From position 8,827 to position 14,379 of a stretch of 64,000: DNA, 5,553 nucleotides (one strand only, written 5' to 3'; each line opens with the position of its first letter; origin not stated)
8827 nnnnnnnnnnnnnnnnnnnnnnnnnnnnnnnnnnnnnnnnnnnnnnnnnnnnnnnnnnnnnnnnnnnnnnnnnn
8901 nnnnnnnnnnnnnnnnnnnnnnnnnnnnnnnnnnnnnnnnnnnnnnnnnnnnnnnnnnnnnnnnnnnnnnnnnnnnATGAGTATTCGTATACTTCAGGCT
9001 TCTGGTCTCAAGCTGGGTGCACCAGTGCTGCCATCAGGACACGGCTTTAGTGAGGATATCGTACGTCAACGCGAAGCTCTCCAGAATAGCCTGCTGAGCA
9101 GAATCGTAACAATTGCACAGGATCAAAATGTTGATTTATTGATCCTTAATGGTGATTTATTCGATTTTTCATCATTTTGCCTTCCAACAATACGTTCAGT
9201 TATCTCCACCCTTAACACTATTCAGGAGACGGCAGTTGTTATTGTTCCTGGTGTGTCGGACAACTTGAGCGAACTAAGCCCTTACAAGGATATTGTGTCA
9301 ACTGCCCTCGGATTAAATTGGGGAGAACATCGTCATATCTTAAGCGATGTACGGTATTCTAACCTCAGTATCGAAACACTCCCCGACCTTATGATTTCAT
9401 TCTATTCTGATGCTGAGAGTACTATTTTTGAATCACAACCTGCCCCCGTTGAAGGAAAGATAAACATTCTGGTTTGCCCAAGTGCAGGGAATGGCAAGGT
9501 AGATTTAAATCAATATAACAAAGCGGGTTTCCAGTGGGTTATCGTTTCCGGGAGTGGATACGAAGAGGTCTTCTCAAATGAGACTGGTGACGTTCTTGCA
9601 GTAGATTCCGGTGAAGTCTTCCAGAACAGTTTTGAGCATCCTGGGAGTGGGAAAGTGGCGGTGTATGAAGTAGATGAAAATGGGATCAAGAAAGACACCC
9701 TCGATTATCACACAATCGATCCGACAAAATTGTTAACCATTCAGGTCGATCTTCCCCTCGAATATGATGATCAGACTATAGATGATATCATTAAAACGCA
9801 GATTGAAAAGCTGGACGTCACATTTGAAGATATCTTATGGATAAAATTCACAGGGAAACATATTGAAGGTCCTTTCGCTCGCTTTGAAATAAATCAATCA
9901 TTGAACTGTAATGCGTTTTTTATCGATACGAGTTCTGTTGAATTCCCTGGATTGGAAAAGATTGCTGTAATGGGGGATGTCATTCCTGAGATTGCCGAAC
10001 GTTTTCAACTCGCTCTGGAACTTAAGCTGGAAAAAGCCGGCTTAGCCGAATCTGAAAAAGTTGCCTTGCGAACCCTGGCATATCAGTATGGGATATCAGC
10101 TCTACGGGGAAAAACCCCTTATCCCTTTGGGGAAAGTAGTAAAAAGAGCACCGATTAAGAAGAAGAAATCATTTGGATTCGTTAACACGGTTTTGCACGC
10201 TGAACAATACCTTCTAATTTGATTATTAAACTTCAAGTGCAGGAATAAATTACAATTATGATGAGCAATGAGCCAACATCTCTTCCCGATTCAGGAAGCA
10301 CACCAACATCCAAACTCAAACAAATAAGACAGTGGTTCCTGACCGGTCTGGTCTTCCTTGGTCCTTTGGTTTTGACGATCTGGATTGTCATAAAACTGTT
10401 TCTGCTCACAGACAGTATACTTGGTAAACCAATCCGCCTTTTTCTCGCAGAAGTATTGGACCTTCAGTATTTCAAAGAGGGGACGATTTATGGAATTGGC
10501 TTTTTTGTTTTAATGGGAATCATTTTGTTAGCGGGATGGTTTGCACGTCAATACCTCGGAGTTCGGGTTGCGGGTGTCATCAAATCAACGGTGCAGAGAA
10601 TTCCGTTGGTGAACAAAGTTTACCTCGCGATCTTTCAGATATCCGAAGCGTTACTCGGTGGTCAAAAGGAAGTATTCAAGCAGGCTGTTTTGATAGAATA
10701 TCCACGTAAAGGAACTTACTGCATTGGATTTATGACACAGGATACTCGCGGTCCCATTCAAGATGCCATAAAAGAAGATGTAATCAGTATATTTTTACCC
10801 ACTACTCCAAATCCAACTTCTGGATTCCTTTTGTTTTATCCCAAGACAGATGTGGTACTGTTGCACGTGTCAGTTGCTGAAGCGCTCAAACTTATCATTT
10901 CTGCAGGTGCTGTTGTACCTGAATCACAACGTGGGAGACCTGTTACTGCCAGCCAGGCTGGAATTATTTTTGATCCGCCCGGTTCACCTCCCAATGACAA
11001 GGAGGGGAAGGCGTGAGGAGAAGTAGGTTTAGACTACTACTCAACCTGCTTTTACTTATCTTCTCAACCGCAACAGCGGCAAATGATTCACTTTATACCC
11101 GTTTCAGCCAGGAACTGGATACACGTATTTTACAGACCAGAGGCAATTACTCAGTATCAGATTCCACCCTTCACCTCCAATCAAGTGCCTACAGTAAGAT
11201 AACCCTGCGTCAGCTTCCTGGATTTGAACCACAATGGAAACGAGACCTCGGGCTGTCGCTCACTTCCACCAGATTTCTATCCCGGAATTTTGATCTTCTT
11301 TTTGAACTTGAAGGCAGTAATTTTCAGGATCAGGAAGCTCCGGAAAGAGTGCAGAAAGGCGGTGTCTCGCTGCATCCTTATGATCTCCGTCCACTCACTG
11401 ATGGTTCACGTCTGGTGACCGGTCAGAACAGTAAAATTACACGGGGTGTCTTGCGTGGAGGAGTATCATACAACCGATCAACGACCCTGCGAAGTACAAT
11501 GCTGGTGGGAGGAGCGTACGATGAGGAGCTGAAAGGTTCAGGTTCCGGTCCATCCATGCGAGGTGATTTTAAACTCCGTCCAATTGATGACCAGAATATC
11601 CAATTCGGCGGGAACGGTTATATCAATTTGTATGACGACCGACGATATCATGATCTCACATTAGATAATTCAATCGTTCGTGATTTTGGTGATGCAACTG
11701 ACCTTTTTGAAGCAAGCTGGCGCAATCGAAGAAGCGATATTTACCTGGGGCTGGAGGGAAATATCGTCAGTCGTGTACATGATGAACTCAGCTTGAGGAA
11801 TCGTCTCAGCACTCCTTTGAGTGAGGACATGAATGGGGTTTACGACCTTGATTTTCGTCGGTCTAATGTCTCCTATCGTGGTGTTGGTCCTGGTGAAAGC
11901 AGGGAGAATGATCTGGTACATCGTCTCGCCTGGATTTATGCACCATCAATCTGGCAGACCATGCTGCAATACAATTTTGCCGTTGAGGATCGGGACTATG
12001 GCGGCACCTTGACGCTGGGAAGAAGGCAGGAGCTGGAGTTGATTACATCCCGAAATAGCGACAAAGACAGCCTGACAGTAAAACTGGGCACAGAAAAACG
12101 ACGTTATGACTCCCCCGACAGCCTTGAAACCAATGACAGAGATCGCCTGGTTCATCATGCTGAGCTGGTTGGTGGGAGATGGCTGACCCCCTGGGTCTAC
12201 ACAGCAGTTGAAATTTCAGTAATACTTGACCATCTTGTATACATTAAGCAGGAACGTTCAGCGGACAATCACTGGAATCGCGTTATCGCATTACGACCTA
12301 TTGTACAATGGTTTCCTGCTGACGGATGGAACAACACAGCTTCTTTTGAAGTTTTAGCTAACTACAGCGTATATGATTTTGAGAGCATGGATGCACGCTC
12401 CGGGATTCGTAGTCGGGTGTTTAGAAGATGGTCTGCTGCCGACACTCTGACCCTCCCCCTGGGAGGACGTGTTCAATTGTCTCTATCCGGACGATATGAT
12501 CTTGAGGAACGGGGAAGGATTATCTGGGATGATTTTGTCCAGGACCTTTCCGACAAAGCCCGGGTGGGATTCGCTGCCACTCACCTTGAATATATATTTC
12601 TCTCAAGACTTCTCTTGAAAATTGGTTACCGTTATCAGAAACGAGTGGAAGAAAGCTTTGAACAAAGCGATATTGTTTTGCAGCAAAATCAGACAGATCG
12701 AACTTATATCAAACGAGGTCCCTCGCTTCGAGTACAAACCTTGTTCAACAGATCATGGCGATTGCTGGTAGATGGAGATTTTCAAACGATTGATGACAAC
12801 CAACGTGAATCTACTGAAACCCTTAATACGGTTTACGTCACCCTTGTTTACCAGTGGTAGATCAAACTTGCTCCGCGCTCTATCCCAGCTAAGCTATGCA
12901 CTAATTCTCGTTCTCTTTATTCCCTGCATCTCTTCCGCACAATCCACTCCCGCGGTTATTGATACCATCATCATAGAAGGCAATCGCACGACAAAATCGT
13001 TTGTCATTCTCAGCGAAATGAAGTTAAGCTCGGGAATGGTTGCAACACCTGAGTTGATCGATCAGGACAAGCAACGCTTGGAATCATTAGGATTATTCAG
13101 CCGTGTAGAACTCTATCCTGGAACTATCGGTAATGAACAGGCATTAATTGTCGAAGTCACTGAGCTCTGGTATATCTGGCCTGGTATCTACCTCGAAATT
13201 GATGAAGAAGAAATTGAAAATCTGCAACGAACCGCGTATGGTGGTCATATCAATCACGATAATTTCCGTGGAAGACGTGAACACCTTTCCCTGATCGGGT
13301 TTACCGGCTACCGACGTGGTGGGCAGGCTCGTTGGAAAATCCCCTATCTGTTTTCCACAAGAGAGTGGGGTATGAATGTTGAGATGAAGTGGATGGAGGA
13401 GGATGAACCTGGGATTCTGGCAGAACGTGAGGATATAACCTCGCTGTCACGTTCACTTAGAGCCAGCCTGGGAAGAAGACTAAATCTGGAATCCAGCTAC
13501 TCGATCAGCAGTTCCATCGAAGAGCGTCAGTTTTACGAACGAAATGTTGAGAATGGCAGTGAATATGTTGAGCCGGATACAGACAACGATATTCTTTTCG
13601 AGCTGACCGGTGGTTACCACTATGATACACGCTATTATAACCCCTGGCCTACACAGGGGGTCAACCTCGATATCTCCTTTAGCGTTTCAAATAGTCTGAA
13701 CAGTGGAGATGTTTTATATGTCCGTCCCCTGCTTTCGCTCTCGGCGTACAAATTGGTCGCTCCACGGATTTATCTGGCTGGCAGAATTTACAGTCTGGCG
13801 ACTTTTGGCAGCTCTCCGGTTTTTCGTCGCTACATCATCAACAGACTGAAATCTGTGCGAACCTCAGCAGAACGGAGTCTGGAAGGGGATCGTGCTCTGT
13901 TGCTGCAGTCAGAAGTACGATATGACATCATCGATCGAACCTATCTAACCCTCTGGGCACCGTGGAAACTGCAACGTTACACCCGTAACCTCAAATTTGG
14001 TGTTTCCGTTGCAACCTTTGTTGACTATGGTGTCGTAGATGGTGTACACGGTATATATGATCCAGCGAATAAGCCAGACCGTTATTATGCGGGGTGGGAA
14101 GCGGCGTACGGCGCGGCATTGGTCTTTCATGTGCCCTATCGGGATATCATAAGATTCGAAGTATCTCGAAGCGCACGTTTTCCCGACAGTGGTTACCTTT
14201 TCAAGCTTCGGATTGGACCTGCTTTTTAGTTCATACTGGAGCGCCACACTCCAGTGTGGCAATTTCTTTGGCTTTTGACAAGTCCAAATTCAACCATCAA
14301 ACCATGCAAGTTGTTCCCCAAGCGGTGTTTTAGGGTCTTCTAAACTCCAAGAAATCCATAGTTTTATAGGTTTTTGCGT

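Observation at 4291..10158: Four translationally coupled genes: hflK, hflC, a membrane-anchored Rad50/SbcC-like ATPase, and an Mre11-like phosphoesterase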

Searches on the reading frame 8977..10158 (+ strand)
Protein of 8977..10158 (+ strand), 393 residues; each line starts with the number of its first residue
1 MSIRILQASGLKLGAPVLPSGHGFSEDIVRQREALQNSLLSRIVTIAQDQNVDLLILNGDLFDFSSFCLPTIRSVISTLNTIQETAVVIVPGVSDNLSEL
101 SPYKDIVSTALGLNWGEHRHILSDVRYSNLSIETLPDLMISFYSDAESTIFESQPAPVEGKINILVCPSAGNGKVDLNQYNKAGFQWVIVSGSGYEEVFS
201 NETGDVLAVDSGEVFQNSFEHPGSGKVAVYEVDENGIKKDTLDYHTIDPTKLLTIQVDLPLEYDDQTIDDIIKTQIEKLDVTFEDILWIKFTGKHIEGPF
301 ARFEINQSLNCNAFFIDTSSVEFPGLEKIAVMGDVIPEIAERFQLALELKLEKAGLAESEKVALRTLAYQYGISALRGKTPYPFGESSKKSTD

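Call 6: search_protein_families(library=pfam, proteins=[window:8977-10158:+], max_evalue=0.01)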
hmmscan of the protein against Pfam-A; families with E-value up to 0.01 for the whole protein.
window:8977-10158:+ (393 aa): 0 families

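Call 7: search_protein_families(library=ncbifam, proteins=[window:8977-10158:+], max_evalue=0.1)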
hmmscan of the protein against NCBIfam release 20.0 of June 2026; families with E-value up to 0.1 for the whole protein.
window:8977-10158:+ (393 aa): 5 families
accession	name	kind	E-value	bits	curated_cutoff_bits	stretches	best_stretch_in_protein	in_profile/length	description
TIGR00619.1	sbcd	subfamily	6.3e-05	22.9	77.65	1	30-108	18-99/252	exonuclease subunit SbcD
NF008206.2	PRK10966.1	equivalog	0.0077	15.4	450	1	29-108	17-98/380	exonuclease subunit SbcD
TIGR00583.1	mre11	equivalog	0.039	12.9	434.6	1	40-64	31-55/405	DNA repair protein (mre11)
NF041029.1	Mre11_Pyroc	equivalog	0.04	12.7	600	1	40-87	29-76/438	DNA double-strand break repair protein Mre11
NF008460.0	PRK11340.1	equivalog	0.076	12.4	188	0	36-68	65-97/271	phosphodiesterase YaeI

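Call 8: search_protein_families(library=padloc, proteins=[window:8977-10158:+], max_evalue=0.1)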
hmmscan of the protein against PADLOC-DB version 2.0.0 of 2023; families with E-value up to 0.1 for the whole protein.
window:8977-10158:+ (393 aa): 1 family
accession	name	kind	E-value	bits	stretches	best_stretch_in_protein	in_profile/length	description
PDLC00736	Effector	-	0.0042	14.1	1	31-95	19-85/561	Endonuclease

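Call 9: search_solved_structures(query=window:8977-10158:+, max_evalue=10)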
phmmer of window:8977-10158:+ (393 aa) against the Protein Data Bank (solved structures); distinct sequences matched with E-value up to 10: 13.
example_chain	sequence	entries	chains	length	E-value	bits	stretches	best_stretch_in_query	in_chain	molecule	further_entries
6s85_A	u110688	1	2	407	0.08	15.4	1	30-108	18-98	Nuclease SbcCD subunit D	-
3thn_A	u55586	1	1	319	0.13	14.6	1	29-95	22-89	Exonuclease, putative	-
4o24_A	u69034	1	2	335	0.16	14.4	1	28-95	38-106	Exonuclease, putative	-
2q8u_A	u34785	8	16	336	0.16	14.4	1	28-95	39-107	Exonuclease, putative | Nuclease SbcCD subunit D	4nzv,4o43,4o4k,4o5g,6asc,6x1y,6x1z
3tho_B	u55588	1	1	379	0.18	14.2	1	29-95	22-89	Exonuclease, putative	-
3qg5_C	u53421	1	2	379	0.23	13.9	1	29-95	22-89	Mre11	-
7yzo_A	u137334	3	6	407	0.28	13.6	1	30-108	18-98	Nuclease SbcCD subunit D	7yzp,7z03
4lty_C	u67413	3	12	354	0.3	13.5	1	30-108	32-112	Exonuclease subunit SbcD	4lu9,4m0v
6s6v_A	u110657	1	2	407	0.38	13.1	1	30-108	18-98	Nuclease SbcCD subunit D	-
4d3q_A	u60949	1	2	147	1.2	11.5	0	97-147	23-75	DUAL SPECIFICITY PROTEIN PHOSPHATASE 19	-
5na1_A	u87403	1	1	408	1.2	11.5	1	283-344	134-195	NADH dehydrogenase-like protein SAOUHSC_00878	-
3dsd_A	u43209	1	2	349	1.3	11.4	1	32-95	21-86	DNA double-strand break repair protein mre11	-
3s4e_A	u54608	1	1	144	1.4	11.3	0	99-146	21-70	Dual specificity protein phosphatase 19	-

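Call 38: find_homologous_proteins(query=window:8977-10158:+, max_evalue=0.001)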
Query window:8977-10158:+ (393 aa): 1 proteins with E <= 0.001 among 5205 candidates.
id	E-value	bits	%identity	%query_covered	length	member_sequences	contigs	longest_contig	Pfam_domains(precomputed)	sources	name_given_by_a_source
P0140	9.4e-257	869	100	100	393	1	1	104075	-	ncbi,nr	ncbi:hypothetical protein K8I28_11810 [bacterium]|nr:hypothetical protein [bacterium]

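Call 41: search_solved_structures(query=A3, max_evalue=0.001)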
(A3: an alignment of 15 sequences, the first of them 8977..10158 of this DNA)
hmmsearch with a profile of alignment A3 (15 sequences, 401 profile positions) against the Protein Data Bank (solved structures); distinct sequences matched with E-value up to 0.001: 29.
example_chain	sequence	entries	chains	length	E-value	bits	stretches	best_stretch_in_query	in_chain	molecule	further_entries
2q8u_A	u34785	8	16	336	5e-25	91.3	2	3-98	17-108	Exonuclease, putative | Nuclease SbcCD subunit D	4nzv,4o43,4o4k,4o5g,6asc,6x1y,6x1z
4o24_A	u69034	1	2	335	5.2e-25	91.3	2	3-98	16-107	Exonuclease, putative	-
3qg5_C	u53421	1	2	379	4.6e-24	88.1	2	5-98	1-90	Mre11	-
3thn_A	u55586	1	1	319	4.7e-23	84.8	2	5-97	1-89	Exonuclease, putative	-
7dog_A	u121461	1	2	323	6.6e-23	84.3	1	5-243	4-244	Nuclease SbcCD subunit D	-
3tho_B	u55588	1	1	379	7.6e-23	84.1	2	5-97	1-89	Exonuclease, putative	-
3dsc_A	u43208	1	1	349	1.6e-22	83.1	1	5-332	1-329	DNA double-strand break repair protein mre11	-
1ii7_A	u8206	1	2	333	2.5e-22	82.4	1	5-331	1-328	Mre11 nuclease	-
3dsd_A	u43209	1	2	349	2.2e-21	79.3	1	5-332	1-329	DNA double-strand break repair protein mre11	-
4hd0_A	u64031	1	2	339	3.8e-21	78.5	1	4-331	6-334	DNA double-strand break repair protein Mre11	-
6s6v_A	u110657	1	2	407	1.7e-20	76.4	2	5-106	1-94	Nuclease SbcCD subunit D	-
4lty_C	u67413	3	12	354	2.3e-20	76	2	5-106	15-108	Exonuclease subunit SbcD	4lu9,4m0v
6s85_A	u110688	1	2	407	2.3e-19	72.7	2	5-106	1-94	Nuclease SbcCD subunit D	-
1s8e_A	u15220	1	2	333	2.6e-19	72.5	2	5-95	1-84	exonuclease putative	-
7yzo_A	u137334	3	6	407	2.8e-19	72.4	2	5-105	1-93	Nuclease SbcCD subunit D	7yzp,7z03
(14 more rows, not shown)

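Call 46: search_protein_representatives(protein=window:8977-10158:+)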
Query: 393 residues. Proteins with E-value up to 0.001 (for the whole library): 77; up to 1e-10: 9; up to 1e-30: 1. The best 77 are listed.
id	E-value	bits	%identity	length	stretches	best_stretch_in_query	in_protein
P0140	3.0e-257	869.2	100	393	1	1-393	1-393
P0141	4.0e-30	121.7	31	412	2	1-141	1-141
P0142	6.1e-30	121.1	28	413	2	1-144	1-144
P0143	9.0e-27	110.7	33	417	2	1-126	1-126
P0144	5.8e-26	108.0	28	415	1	1-381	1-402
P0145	6.6e-25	104.5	26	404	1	18-328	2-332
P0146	8.1e-23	97.7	25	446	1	2-382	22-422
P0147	5.7e-13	65.3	33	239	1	18-141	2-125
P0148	5.4e-11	58.8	24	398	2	1-142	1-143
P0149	1.1e-09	54.5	24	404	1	2-321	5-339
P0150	2.0e-09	53.6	25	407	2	2-121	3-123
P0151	5.2e-09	52.2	28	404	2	2-140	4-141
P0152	2.4e-08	50.0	25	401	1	6-298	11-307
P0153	9.4e-08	48.1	24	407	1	6-380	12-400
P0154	1.4e-07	47.5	27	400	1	40-377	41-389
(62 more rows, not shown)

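Call 65: predict_structure(alignment_id=A5)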
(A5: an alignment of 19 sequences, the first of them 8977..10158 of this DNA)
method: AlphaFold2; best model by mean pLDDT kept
length: 393 residues; sequences in the alignment: 19
mean_pLDDT: 83.2   pTM: 0.79
mean pLDDT of the five models: 83.2, 83.0, 82.7, 81.3, 80.9
residues with pLDDT >= 90: 152; 70-90: 186; 50-70: 41; < 50: 14
segments of 3 or more residues with pLDDT < 50: 148-150, 385-393
pLDDT, mean of each block of 10 residues (from residue 1): 94 87 85 94 97 94 83 93 93 84 90 92 83 93 64 72 80 65 84 84 87 90 91 91 95 91 82 91 93 81 70 89 71 65 83 86 78 72 43 32
secondary structure, 60 per line:
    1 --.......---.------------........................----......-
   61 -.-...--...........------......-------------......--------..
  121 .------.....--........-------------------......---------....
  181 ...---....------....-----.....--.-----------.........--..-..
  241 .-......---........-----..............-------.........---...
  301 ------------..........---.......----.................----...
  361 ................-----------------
elements in order: E3-9 H26-49 E54-59 H69-79 E86-91 H105-110 E119-121 E128-132 E135-142 E162-167 H177-183 E187-190 E197-200 E206-210 E225-233 E243-248 E252-259 H265-278 E286-294 E313-322 H326-332 H337-353 H358-376

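Call 68: fold_search(model_id=the predicted structure, library=pdb)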
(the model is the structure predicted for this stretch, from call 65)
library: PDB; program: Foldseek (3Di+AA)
matches with E <= 10: 1255; with E <= 0.001: 110
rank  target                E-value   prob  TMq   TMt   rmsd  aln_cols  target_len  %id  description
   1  6x1z_B                1.4e-11  1.00  0.51  0.59   7.2       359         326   14  Mre11 dimer in complex with small molecule modulator PFMJ (released 2020-06-10)
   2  4nzv_B                1.6e-11  1.00  0.51  0.60   7.6       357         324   13  DNA Double-Strand Break Repair Pathway Choice Is Directed by Distinct MRE11 Nuclease Activities (released 2014-01-08)
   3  4o43_A                2.3e-11  1.00  0.54  0.62   6.9       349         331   13  DNA Double-Strand Break Repair Pathway Choice Is Directed by Distinct MRE11 Nuclease Activities (released 2014-01-08)
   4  4o43_B                2.7e-11  1.00  0.53  0.63   6.7       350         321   13  DNA Double-Strand Break Repair Pathway Choice Is Directed by Distinct MRE11 Nuclease Activities (released 2014-01-08)
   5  2q8u_A                4.0e-11  1.00  0.53  0.66   5.7       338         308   12  CRYSTAL STRUCTURE OF MRE11 FROM THERMOTOGA MARITIMA MSB8 (TM1635) AT 2.20 A RESOLUTION (released 2007-06-26)
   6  6x1y_A                4.0e-11  1.00  0.53  0.63   5.7       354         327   13  Mre11 dimer in complex with small molecule modulator PFMI (released 2020-06-10)
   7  4nzv_A                4.0e-11  1.00  0.50  0.59   7.0       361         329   14  DNA Double-Strand Break Repair Pathway Choice Is Directed by Distinct MRE11 Nuclease Activities (released 2014-01-08)
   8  3tho_B                4.0e-11  1.00  0.52  0.55  14.6       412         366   14  Crystal structure of Mre11:Rad50 in its ATP/ADP bound state (released 2011-10-12)
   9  3dsd_A                6.9e-11  1.00  0.53  0.62   6.7       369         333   15  Crystal structure of P. furiosus Mre11-H85S bound to a branched DNA and manganese (released 2008-10-14)
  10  6s6v_B                9.1e-11  1.00  0.53  0.54  13.4       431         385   15  Resting state of the E. coli Mre11-Rad50 (SbcCD) head complex bound to ATPgS (released 2019-09-04)
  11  3qg5_D                1.1e-10  1.00  0.52  0.56  19.4       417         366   13  The Mre11:Rad50 complex forms an ATP dependent molecular clamp in DNA double-strand break repair (released 2011-04-20)
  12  3av0_A                1.2e-10  1.00  0.52  0.54  13.5       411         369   13  Crystal structure of Mre11-Rad50 bound to ATP S (released 2011-05-25)
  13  3qg5_C                1.3e-10  1.00  0.52  0.56  17.2       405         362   12  The Mre11:Rad50 complex forms an ATP dependent molecular clamp in DNA double-strand break repair (released 2011-04-20)
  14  4lu9_C                1.7e-10  1.00  0.49  0.56   8.1       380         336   13  Crystal structure of E.coli SbcD at 2.5 angstrom resolution (released 2014-08-27)
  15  6s6v_A                2.1e-10  1.00  0.52  0.53  13.3       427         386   14  Resting state of the E. coli Mre11-Rad50 (SbcCD) head complex bound to ATPgS (released 2019-09-04)
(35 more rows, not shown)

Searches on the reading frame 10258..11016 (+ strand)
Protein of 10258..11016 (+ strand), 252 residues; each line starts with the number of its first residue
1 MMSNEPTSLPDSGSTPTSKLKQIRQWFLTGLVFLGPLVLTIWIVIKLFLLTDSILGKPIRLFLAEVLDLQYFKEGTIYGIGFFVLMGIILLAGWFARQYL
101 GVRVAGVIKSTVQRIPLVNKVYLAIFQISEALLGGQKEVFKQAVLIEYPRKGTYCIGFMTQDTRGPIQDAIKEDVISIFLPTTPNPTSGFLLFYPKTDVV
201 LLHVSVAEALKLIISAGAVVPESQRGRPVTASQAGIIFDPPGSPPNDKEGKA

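Call 6: search_protein_families(library=pfam, proteins=[window:10258-11016:+], max_evalue=0.01)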
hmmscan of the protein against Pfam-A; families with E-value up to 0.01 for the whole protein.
window:10258-11016:+ (252 aa): 1 family
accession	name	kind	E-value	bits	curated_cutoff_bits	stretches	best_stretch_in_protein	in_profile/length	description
PF04367.18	DUF502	-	1e-30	106.2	23.8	1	84-188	2-107/107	Protein of unknown function (DUF502)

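Call 7: search_protein_families(library=ncbifam, proteins=[window:10258-11016:+], max_evalue=0.1)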
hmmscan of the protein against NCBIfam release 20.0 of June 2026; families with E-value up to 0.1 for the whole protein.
window:10258-11016:+ (252 aa): 0 families

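Call 8: search_protein_families(library=padloc, proteins=[window:10258-11016:+], max_evalue=0.1)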
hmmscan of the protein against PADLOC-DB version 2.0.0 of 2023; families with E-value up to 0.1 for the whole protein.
window:10258-11016:+ (252 aa): 0 families

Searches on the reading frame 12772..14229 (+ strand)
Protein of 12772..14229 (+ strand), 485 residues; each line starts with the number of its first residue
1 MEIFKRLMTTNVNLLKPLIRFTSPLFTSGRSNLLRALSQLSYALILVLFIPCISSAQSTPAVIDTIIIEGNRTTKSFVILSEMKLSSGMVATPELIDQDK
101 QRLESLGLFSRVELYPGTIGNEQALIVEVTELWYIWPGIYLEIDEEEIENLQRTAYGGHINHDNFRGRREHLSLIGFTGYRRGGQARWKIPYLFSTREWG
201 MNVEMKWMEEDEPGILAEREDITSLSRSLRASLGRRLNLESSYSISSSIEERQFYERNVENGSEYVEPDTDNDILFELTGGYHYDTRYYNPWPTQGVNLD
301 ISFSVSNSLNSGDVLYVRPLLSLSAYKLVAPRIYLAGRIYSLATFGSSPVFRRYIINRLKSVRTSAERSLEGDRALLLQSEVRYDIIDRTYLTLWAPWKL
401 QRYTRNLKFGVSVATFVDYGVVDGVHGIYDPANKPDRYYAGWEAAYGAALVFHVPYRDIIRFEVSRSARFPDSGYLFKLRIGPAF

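Call 6: search_protein_families(library=pfam, proteins=[window:12772-14229:+], max_evalue=0.01)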
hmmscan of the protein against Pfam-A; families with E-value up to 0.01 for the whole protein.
window:12772-14229:+ (485 aa): 2 families
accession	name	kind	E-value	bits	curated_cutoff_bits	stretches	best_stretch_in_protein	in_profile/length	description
PF01103.29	Omp85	-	1.3e-11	45.1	24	1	164-471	1-309/325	Omp85 superfamily domain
PF07244.20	POTRA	-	2.9e-09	37.9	21.3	1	62-131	2-78/79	Surface antigen variable number repeat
